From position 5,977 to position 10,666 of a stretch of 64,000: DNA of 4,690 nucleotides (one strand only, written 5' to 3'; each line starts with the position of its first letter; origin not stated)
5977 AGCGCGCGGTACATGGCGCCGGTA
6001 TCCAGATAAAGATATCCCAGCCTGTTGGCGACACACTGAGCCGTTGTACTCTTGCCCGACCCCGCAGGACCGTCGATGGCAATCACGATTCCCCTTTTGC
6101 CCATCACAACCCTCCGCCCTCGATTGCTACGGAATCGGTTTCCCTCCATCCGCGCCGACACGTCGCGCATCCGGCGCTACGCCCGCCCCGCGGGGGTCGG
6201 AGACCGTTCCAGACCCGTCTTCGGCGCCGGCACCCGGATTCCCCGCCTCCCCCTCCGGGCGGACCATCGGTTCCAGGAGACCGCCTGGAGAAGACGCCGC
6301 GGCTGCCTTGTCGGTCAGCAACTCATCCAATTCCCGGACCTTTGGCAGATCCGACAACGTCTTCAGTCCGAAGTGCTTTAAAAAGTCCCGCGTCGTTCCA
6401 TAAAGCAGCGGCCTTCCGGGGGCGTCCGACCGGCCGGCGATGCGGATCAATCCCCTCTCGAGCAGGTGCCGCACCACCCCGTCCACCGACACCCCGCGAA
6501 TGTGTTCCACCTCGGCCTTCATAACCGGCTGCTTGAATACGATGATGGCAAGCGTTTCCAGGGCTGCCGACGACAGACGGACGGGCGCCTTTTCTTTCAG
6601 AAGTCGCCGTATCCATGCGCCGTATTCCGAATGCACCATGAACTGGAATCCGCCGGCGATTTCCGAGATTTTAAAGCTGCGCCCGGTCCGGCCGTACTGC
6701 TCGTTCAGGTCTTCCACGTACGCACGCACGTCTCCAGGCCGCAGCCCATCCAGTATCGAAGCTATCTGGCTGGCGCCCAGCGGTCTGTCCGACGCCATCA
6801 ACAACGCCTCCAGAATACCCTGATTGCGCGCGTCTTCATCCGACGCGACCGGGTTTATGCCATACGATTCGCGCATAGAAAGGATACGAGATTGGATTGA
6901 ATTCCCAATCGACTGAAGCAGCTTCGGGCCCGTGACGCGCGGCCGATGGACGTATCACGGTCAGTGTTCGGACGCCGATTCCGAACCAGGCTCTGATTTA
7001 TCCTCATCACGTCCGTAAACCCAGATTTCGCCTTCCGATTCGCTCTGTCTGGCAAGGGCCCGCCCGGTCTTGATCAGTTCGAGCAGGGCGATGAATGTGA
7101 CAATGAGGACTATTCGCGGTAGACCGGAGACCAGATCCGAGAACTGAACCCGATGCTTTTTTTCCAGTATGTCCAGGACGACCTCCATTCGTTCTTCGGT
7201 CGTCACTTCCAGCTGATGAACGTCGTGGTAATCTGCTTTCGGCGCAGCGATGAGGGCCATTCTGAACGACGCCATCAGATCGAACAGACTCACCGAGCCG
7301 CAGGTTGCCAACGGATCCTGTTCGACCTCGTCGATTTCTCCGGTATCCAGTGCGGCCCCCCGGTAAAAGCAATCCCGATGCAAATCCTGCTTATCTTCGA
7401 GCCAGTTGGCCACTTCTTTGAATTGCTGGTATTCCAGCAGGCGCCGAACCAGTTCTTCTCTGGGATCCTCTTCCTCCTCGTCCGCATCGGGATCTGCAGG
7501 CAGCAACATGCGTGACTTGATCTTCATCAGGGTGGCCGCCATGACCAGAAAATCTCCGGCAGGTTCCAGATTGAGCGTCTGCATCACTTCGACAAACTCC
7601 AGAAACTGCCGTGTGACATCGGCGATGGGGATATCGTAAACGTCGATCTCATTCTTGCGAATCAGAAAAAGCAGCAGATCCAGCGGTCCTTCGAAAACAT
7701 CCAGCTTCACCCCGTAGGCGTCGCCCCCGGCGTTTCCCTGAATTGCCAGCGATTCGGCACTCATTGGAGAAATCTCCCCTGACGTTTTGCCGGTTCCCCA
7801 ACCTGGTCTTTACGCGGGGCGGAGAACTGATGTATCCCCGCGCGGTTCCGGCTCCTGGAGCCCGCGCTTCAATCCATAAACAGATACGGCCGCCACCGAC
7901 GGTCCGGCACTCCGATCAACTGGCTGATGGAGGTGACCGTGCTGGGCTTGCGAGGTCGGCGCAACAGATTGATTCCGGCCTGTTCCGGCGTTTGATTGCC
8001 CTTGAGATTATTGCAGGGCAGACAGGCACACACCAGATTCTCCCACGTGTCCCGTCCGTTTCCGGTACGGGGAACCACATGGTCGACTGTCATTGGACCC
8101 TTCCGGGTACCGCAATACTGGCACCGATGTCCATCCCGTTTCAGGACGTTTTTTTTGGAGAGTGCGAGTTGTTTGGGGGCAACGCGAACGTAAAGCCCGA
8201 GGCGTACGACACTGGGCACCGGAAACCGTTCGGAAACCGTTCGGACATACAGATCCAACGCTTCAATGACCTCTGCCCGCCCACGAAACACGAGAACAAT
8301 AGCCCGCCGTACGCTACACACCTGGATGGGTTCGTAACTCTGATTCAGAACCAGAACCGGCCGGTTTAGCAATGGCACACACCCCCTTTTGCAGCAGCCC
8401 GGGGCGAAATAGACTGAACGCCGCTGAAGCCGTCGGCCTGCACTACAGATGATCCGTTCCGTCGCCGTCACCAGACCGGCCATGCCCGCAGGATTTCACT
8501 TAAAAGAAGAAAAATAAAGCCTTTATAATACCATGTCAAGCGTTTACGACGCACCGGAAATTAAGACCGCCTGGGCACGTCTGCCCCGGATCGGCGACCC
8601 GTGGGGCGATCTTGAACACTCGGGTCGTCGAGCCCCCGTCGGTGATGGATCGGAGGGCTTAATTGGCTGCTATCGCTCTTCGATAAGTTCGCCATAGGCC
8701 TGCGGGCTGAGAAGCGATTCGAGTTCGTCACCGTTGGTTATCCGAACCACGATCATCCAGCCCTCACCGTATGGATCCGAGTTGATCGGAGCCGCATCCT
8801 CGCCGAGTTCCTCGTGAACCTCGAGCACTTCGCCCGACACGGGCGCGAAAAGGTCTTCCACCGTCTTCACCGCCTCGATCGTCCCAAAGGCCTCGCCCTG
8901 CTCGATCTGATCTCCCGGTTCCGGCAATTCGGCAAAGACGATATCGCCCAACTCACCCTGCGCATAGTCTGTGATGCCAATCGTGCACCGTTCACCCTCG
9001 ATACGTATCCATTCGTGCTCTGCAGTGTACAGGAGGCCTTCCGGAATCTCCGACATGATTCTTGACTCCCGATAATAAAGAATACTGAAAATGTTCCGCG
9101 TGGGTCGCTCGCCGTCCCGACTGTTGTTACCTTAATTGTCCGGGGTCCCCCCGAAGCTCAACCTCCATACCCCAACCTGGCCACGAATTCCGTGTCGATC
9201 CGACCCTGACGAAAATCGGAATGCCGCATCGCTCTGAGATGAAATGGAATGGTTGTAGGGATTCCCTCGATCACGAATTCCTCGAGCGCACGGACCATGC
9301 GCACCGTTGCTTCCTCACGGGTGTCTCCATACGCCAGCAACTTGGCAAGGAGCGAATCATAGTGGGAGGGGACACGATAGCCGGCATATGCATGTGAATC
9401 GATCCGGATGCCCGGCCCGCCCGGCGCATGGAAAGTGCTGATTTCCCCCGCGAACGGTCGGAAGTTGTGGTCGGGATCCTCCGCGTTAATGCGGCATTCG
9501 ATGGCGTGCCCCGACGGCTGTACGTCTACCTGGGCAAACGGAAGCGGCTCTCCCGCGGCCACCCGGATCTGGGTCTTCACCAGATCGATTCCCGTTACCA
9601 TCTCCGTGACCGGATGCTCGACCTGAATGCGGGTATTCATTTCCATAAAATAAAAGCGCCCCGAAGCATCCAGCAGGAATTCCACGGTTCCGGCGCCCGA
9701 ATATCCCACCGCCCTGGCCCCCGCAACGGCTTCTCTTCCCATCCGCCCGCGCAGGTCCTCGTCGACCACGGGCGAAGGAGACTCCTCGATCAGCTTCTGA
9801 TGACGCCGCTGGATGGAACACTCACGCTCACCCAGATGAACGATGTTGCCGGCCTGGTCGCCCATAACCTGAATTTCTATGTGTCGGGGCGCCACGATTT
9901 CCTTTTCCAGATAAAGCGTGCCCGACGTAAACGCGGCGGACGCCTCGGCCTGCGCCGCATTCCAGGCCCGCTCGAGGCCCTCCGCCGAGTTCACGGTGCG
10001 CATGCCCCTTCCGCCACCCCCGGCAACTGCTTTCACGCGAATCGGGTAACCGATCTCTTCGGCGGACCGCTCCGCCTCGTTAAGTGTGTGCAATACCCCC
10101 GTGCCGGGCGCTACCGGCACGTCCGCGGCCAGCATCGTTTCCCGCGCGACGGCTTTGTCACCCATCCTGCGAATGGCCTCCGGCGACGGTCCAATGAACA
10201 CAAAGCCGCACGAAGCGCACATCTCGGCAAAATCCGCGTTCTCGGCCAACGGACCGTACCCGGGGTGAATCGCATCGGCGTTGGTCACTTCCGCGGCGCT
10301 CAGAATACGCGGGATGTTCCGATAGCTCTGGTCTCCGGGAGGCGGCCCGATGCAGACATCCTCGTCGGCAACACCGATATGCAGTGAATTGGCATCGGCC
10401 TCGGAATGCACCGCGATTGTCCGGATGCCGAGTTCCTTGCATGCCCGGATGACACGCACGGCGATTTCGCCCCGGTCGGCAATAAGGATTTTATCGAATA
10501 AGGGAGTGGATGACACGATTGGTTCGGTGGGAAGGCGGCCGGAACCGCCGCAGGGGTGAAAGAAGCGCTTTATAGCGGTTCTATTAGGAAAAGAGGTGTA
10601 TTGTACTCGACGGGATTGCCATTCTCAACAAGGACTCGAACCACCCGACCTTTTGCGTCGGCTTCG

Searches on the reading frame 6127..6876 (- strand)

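Call 73: search_protein_families(library=pfam, proteins=[window:6127-6876:-], max_evalue=0.00001)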
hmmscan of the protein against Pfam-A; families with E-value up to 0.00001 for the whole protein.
window:6127-6876:- (249 aa): 1 family
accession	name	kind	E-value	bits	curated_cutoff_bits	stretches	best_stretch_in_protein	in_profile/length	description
PF04079.22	SMC_ScpB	-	1.3e-53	181.3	27.4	1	21-179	2-159/160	Segregation and condensation complex subunit ScpB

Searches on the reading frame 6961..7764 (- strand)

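Call 73: search_protein_families(library=pfam, proteins=[window:6961-7764:-], max_evalue=0.00001)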
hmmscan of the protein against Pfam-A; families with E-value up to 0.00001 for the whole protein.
window:6961-7764:- (267 aa): 1 family
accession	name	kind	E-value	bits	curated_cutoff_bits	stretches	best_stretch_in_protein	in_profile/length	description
PF02616.19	SMC_ScpA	-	8.3e-39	134.4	24.6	1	34-249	1-229/232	Segregation and condensation protein ScpA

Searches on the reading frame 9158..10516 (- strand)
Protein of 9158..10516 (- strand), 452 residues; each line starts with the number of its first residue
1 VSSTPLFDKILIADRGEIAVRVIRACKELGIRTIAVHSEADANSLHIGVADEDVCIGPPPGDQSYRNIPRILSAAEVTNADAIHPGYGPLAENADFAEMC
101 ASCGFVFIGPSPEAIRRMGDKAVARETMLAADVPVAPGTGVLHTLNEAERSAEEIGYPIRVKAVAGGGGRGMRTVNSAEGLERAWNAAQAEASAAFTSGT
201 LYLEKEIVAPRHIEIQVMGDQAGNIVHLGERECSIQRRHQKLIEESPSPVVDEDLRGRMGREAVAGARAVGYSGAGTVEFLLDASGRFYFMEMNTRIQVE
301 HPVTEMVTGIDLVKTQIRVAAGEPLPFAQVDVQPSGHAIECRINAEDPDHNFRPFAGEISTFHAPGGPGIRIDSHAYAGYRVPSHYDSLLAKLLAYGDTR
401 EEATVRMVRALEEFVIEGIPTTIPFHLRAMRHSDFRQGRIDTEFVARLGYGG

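Call 73: search_protein_families(library=pfam, proteins=[window:9158-10516:-], max_evalue=0.00001)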
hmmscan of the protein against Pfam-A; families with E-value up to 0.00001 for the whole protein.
window:9158-10516:- (452 aa): 5 families
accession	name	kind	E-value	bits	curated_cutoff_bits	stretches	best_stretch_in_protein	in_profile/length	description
PF02786.22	CPSase_L_D2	-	3e-74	249.5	19.8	1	120-326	1-209/211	Carbamoyl-phosphate synthase L chain, ATP binding domain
PF00289.28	Biotin_carb_N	-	9.3e-44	148.8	25.5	1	7-115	2-110/110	Biotin carboxylase, N-terminal domain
PF02785.25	Biotin_carb_C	-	4e-39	133.5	32.4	1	340-446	1-107/108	Biotin carboxylase C-terminal domain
PF07478.18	Dala_Dala_lig_C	-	2.3e-09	37.5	24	1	146-295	26-174/204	D-ala D-ala ligase C-terminus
PF02222.28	ATP-grasp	-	4.4e-07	30.1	27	1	141-296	15-162/179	ATP-grasp domain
